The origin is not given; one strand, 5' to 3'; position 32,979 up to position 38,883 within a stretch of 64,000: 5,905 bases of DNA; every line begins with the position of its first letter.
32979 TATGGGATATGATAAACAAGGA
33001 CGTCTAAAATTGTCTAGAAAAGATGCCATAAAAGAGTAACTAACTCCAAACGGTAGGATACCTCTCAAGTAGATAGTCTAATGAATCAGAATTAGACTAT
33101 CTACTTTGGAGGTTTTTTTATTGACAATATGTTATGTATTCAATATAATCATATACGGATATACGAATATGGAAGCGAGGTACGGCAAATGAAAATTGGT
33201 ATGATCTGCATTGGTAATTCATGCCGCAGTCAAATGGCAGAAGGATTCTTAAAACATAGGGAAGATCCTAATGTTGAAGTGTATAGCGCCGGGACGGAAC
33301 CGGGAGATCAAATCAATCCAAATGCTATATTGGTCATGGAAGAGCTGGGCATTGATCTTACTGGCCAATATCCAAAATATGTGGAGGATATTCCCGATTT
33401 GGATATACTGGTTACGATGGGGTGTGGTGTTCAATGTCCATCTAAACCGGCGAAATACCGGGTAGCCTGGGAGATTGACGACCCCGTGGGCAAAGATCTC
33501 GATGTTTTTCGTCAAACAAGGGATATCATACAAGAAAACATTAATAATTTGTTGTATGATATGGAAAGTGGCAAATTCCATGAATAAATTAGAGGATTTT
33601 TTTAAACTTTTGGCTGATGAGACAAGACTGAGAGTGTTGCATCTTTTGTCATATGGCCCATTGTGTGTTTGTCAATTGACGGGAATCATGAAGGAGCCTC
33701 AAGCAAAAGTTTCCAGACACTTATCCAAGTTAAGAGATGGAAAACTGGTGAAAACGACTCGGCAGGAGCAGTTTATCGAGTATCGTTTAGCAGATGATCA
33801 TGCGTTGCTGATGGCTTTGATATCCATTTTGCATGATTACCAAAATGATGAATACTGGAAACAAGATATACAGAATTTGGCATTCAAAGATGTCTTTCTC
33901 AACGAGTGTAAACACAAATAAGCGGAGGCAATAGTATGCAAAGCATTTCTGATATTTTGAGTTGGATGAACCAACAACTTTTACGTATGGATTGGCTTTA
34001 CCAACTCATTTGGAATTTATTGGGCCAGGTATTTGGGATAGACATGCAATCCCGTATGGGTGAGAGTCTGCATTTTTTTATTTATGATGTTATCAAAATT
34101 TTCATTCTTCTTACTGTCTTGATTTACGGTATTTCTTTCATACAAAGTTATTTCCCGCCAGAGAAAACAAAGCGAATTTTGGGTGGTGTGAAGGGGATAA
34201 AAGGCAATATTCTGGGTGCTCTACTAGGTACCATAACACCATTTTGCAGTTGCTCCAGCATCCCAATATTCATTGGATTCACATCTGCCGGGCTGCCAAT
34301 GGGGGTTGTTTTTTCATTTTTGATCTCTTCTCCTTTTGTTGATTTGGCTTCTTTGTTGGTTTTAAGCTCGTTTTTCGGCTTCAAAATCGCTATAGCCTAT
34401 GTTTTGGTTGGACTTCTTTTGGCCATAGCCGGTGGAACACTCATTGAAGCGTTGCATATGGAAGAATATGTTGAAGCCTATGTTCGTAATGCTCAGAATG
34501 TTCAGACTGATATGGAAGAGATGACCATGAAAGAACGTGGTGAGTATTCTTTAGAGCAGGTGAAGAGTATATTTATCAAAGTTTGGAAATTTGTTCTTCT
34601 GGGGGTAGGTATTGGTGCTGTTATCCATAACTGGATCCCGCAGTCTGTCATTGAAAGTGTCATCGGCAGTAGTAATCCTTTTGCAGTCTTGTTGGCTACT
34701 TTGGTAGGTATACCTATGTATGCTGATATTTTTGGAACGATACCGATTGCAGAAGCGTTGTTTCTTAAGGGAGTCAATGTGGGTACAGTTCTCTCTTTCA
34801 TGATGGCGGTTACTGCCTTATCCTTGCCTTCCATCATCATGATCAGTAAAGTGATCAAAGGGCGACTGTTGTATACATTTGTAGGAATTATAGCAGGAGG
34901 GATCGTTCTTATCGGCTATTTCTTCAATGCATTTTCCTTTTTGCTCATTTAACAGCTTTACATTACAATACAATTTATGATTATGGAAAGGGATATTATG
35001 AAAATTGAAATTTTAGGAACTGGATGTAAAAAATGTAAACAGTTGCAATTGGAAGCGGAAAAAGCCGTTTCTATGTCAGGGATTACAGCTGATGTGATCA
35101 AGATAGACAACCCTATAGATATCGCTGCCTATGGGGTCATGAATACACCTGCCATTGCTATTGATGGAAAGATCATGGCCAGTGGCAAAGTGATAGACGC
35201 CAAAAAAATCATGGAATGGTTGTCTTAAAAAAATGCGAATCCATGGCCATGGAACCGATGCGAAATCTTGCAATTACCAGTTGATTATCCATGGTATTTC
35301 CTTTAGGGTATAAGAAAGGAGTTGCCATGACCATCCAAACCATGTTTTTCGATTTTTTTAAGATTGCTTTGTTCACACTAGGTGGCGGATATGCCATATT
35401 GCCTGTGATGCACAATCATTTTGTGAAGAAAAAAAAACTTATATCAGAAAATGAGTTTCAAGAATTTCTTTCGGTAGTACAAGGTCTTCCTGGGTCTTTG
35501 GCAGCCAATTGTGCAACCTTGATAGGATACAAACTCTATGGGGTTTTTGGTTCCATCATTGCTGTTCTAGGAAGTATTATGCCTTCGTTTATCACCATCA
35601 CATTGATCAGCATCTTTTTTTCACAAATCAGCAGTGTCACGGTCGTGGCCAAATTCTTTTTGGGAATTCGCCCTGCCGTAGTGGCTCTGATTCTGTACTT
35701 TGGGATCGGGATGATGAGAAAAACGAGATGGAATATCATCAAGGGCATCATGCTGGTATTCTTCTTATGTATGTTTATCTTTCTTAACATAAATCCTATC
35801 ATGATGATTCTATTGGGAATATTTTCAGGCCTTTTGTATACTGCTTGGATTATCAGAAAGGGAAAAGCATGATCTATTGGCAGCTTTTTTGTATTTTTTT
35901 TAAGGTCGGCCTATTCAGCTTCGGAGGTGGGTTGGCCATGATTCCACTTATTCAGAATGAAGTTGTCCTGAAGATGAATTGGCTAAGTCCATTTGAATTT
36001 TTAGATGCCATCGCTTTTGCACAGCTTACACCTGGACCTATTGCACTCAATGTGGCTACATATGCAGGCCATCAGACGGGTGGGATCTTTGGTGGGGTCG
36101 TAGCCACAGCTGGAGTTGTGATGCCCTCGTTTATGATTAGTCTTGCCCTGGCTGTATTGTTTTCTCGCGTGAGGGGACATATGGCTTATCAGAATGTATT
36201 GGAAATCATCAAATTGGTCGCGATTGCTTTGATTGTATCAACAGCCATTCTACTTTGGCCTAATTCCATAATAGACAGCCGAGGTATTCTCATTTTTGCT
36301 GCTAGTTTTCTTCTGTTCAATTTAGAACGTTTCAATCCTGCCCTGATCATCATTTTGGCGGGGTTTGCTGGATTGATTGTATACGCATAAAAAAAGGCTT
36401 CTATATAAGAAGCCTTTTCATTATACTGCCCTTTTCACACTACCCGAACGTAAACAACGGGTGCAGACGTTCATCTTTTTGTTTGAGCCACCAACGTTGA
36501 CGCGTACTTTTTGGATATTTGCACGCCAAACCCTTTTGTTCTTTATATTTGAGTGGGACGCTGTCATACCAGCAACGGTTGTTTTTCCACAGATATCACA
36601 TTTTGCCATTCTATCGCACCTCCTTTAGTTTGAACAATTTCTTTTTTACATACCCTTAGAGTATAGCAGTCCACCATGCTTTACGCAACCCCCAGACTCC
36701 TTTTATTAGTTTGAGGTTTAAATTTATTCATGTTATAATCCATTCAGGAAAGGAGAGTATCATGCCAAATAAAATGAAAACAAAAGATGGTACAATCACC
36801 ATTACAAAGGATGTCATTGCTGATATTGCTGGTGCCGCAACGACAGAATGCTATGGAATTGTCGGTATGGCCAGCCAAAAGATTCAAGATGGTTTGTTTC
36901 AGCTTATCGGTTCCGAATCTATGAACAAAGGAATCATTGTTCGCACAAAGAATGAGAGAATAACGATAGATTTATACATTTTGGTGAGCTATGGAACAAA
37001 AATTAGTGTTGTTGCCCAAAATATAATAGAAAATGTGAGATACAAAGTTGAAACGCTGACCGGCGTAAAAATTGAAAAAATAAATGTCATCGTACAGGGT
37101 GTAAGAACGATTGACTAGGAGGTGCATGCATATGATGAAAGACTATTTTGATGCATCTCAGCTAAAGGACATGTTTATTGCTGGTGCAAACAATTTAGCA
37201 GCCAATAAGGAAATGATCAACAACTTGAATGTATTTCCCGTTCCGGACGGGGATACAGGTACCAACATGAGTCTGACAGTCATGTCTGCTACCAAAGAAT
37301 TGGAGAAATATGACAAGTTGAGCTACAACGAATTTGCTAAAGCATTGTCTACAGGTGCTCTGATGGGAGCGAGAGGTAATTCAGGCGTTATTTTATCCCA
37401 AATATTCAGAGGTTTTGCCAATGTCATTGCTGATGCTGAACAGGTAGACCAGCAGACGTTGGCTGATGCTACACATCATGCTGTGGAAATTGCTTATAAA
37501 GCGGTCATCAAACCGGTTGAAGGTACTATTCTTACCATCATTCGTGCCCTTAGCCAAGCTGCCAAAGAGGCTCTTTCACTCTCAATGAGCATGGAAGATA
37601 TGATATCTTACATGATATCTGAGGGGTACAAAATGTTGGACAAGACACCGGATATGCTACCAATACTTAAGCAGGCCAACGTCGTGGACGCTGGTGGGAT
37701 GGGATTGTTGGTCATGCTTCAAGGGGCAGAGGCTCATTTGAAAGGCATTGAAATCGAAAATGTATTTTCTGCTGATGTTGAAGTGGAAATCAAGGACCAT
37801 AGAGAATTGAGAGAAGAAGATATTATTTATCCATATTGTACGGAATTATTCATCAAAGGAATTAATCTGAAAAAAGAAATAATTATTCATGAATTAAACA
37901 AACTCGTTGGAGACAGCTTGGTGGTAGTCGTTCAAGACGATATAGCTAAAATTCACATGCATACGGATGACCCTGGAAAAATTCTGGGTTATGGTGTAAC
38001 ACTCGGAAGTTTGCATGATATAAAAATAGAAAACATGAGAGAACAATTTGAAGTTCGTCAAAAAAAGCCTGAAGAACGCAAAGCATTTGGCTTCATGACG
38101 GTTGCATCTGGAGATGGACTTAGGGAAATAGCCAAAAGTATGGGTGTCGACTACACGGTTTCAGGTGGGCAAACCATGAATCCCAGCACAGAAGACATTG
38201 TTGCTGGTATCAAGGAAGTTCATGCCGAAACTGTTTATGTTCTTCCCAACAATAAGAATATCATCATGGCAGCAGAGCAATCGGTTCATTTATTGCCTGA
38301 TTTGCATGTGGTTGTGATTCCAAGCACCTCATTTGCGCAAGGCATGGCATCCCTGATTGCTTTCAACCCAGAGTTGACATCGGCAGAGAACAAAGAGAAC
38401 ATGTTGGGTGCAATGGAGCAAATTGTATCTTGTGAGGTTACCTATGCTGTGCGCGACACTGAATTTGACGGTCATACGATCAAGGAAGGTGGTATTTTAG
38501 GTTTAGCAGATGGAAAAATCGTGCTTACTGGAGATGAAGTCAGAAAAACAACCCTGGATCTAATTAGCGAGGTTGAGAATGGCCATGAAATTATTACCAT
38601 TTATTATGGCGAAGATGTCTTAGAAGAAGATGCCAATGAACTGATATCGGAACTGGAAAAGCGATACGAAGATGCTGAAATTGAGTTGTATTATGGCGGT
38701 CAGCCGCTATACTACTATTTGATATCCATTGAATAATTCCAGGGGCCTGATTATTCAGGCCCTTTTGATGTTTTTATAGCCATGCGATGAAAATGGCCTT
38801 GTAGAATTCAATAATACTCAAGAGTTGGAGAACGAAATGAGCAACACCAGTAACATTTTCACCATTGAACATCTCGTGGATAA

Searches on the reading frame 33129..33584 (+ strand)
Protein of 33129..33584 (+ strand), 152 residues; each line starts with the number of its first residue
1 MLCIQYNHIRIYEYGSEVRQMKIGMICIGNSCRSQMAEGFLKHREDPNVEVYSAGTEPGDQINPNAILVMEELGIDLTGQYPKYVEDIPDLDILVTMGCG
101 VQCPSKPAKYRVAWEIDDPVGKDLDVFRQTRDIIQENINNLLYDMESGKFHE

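Call 30: search_protein_families(library=pfam, proteins=[window:33129-33584:+], max_evalue=0.0001)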
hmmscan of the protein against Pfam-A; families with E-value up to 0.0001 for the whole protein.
window:33129-33584:+ (152 aa): 1 family
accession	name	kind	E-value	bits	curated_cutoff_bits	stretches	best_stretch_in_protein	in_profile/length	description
PF01451.26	LMWPc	-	5.3e-23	82.3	23.2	1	23-142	1-144/144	Low molecular weight phosphotyrosine protein phosphatase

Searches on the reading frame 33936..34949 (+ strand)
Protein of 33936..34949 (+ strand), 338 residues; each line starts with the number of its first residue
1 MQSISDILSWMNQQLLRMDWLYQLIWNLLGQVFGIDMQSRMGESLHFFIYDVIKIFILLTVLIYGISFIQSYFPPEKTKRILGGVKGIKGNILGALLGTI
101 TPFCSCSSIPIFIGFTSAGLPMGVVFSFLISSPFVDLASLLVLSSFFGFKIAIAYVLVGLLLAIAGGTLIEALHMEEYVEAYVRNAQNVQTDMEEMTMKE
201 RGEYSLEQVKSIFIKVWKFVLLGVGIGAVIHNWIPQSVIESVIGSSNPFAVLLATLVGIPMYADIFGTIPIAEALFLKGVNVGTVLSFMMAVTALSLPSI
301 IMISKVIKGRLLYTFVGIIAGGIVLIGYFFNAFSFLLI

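Call 30: search_protein_families(library=pfam, proteins=[window:33936-34949:+], max_evalue=0.0001)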
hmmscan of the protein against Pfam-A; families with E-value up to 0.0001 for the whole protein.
window:33936-34949:+ (338 aa): 1 family
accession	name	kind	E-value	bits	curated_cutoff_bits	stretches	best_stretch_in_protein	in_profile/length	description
PF03773.19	ArsP_1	-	5.7e-63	213.2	32.3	1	42-331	3-293/294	Predicted permease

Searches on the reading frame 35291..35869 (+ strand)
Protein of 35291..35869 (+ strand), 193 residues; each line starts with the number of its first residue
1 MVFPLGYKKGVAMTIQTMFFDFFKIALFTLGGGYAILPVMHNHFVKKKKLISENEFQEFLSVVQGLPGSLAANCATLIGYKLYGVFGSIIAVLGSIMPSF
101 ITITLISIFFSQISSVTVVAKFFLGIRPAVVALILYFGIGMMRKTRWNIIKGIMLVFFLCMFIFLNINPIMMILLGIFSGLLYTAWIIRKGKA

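Call 31: search_protein_families(library=pfam, proteins=[window:35291-35869:+], max_evalue=0.0001)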
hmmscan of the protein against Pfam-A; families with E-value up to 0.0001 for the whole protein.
window:35291-35869:+ (193 aa): 1 family
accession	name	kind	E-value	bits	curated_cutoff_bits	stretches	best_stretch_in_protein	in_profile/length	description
PF02417.20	Chromate_transp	-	1.6e-43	149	28.6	1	17-181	2-166/166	Chromate transporter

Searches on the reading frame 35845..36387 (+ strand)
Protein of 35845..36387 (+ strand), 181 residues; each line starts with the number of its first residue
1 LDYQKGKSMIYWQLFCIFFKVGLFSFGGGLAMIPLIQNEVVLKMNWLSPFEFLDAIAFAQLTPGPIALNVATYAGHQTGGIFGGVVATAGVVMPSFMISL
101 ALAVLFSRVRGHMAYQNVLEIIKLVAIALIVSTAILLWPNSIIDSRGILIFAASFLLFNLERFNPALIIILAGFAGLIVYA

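Call 31: search_protein_families(library=pfam, proteins=[window:35845-36387:+], max_evalue=0.0001)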
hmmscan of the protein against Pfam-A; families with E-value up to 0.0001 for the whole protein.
window:35845-36387:+ (181 aa): 1 family
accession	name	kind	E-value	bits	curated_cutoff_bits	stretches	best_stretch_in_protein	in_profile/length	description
PF02417.20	Chromate_transp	-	3.5e-46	157.7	28.6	1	12-177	1-166/166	Chromate transporter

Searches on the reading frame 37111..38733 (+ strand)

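Call 31: search_protein_families(library=pfam, proteins=[window:37111-38733:+], max_evalue=0.0001)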
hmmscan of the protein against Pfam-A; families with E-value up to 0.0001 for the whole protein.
window:37111-38733:+ (541 aa): 3 families
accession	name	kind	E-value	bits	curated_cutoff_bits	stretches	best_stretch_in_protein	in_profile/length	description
PF13684.11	FakA-like_C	-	1.8e-78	263.2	23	1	327-541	1-216/216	Fatty acid kinase subunit A-like, C-terminal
PF02734.22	Dak2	-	5.5e-42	144.1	27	1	43-206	1-172/174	DAK2 domain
PF21645.3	FakA-like_M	-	1.1e-22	80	24.9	1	240-314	2-78/80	Fatty acid kinase subunit A-like, middle domain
